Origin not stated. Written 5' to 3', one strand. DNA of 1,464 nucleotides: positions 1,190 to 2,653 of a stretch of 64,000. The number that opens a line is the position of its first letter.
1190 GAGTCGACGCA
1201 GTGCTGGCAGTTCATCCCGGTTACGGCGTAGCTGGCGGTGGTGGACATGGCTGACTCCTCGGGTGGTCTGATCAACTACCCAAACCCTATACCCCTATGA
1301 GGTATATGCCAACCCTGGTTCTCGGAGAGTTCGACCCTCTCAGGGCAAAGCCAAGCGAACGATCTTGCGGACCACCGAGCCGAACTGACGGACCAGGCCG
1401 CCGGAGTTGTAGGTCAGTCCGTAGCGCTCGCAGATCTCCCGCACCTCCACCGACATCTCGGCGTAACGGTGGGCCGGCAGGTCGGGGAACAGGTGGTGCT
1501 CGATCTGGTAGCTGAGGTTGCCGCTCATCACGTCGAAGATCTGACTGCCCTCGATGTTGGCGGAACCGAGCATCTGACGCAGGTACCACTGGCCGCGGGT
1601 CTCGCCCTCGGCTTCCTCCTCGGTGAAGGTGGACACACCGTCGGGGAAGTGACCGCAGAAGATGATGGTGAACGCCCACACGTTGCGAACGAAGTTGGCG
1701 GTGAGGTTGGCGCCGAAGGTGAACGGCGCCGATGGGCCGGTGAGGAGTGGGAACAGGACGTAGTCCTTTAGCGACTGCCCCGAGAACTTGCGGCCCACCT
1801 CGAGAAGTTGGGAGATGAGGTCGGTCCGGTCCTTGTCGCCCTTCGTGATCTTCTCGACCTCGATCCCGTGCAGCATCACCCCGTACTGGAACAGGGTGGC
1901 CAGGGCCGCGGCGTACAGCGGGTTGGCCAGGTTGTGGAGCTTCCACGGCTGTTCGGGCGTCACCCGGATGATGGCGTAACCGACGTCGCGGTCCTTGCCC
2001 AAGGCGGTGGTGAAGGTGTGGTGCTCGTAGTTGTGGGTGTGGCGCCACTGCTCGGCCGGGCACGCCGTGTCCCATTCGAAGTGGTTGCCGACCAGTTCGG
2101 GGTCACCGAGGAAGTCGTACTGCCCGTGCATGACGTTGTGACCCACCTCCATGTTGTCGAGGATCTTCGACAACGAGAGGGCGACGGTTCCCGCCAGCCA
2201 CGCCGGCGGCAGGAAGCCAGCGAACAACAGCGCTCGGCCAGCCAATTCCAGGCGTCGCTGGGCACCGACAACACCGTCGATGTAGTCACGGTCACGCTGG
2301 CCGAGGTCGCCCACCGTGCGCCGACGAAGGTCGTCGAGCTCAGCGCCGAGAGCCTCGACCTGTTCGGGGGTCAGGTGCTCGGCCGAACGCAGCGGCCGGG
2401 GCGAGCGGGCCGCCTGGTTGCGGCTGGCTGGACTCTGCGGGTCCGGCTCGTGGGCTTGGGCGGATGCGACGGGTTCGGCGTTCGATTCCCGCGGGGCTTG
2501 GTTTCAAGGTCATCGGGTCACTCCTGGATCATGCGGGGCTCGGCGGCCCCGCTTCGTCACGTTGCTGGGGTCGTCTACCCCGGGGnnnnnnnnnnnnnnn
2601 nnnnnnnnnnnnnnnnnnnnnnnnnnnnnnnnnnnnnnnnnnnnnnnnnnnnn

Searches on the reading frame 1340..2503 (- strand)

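Call 33: search_protein_families(library=pfam, proteins=[window:1340-2503:-], max_evalue=0.0001)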
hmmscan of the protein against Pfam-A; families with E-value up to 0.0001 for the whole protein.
window:1340-2503:- (387 aa): 1 family
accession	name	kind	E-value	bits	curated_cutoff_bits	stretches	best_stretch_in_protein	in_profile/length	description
PF00487.30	FA_desaturase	-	1.4e-28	100.8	29.7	1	101-367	2-251/253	Fatty acid desaturase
